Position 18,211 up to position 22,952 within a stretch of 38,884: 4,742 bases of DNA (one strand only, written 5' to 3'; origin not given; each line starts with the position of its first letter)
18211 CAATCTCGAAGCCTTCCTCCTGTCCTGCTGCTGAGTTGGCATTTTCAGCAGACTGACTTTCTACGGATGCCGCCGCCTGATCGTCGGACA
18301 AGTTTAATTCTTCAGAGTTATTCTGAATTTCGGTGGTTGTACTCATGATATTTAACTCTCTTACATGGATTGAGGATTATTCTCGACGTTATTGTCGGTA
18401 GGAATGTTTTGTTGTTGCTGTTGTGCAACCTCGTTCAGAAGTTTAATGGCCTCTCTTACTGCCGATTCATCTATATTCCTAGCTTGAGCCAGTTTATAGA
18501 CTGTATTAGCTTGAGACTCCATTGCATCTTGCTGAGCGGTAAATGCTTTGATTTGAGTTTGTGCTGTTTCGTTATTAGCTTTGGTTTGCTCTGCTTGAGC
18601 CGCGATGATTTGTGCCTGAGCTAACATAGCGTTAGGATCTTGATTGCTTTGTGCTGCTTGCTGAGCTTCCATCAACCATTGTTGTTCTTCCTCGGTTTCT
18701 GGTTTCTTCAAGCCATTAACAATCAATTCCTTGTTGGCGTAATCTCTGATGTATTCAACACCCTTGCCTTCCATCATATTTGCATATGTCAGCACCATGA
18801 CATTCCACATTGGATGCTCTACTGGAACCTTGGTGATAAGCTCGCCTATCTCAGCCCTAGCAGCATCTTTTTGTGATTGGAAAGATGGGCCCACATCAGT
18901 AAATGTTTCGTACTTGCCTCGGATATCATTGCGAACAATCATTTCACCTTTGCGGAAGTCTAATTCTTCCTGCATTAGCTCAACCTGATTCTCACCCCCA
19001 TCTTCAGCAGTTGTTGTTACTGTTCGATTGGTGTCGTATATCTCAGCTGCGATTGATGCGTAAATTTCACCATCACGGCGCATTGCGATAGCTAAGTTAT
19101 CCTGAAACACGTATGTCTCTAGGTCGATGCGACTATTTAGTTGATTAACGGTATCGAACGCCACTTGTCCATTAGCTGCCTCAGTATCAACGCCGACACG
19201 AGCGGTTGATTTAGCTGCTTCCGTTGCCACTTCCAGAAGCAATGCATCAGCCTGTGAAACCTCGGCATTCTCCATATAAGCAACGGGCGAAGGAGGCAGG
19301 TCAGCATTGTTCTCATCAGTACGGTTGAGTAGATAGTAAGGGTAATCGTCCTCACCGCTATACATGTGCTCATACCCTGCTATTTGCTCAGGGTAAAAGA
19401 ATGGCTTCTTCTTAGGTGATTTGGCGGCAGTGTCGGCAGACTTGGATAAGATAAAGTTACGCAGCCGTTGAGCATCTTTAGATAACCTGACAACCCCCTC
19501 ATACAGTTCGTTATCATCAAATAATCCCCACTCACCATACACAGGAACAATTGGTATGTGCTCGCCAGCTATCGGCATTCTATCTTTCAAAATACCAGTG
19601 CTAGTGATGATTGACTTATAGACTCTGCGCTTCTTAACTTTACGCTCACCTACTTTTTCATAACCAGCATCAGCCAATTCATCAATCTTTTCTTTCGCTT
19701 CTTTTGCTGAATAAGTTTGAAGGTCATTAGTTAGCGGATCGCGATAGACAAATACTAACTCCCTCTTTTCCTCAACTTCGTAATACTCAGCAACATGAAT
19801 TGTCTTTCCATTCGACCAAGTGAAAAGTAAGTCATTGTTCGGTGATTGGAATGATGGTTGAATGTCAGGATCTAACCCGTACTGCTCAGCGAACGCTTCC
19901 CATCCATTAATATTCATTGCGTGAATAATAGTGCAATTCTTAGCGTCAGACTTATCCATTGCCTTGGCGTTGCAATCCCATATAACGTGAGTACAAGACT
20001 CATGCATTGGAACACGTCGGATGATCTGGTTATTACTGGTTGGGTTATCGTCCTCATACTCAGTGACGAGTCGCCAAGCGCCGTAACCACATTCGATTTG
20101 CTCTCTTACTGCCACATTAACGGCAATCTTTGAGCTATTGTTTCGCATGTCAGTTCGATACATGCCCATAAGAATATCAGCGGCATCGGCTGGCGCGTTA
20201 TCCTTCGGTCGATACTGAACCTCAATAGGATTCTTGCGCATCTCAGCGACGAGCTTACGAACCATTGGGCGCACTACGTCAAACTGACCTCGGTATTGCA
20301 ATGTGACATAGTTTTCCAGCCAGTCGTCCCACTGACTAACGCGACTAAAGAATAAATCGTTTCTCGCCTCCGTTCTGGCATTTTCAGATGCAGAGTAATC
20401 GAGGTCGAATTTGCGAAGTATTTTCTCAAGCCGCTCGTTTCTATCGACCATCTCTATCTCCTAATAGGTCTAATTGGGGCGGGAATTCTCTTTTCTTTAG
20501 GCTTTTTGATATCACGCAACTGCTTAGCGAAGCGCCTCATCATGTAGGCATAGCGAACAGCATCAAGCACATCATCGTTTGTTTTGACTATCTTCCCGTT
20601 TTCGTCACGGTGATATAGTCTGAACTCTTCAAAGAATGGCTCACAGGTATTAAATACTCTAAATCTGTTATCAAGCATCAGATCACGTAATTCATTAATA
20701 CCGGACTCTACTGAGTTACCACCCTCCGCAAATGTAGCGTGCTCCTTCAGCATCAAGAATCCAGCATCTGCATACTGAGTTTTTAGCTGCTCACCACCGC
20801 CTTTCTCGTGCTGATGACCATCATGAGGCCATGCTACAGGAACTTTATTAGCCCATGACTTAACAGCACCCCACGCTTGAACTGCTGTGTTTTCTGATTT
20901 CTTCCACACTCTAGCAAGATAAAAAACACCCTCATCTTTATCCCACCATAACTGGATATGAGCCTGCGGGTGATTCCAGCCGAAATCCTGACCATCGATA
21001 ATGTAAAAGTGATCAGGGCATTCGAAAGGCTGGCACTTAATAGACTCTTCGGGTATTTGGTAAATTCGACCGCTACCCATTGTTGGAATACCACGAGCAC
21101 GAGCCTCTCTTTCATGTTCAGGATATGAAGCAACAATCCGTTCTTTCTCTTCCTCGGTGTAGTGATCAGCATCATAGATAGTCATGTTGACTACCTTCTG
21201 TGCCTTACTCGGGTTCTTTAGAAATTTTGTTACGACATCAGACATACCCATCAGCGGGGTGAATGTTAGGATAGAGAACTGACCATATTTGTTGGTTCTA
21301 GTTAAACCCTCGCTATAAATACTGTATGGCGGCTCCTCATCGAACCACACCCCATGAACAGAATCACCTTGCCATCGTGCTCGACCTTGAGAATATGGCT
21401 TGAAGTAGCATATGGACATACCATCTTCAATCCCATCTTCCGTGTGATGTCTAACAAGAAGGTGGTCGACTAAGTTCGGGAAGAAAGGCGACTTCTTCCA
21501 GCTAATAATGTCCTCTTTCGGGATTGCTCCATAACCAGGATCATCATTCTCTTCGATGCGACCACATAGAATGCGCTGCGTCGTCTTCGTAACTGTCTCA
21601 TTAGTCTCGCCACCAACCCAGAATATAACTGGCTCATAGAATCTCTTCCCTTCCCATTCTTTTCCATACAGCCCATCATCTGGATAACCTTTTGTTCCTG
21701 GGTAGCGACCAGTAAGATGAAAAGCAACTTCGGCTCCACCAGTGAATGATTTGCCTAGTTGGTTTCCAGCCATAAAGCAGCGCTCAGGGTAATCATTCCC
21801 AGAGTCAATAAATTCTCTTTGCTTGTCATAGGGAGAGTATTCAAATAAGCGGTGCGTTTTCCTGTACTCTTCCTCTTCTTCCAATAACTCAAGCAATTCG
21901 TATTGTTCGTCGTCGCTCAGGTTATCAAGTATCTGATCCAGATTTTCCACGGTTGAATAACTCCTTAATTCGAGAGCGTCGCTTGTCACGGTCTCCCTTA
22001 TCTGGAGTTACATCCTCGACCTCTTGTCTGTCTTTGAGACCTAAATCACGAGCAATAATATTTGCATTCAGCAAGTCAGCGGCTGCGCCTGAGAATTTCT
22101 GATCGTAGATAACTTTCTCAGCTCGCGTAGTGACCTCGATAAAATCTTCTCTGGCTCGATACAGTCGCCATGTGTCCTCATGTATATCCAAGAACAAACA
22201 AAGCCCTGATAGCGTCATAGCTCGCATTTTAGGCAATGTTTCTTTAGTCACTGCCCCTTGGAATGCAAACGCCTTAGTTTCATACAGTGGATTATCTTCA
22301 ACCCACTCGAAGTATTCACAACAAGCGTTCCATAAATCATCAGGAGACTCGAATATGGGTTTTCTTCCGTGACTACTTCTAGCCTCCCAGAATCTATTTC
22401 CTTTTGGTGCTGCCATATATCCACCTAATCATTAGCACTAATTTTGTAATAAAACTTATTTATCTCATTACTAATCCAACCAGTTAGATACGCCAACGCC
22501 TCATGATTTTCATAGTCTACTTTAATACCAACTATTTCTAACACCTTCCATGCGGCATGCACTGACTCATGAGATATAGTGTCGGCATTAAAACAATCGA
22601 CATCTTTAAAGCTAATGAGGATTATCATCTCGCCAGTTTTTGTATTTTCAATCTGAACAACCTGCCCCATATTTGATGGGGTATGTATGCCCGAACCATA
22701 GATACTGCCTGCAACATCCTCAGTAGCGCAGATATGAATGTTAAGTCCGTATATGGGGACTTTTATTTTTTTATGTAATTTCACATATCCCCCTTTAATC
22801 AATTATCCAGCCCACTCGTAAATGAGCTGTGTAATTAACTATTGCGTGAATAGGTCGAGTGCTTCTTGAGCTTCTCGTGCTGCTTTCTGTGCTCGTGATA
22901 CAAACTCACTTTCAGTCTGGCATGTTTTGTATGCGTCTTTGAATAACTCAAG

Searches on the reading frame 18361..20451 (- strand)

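Call 80: search_protein_families(library=phrogs, proteins=[window:18361-20451:-], max_evalue=0.00001)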
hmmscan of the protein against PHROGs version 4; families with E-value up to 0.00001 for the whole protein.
window:18361-20451:- (696 aa): 2 families
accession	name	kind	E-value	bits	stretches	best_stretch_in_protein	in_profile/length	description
phrog_14911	-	unknown function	2.5e-181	604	1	5-404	4-403/404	-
phrog_156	-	head and packaging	6e-150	501.8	1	4-682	8-655/681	portal protein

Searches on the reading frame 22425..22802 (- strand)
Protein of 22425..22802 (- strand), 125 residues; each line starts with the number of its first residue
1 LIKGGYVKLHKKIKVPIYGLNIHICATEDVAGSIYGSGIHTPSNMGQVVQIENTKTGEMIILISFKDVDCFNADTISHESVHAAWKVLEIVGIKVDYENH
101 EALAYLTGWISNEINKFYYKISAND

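Call 80: search_protein_families(library=phrogs, proteins=[window:22425-22802:-], max_evalue=0.00001)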
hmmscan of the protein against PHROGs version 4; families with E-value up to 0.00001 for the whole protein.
window:22425-22802:- (125 aa): 1 family
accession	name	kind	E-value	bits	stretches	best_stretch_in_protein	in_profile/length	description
phrog_1365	-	unknown function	1.9e-22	80.5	1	10-120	5-118/127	-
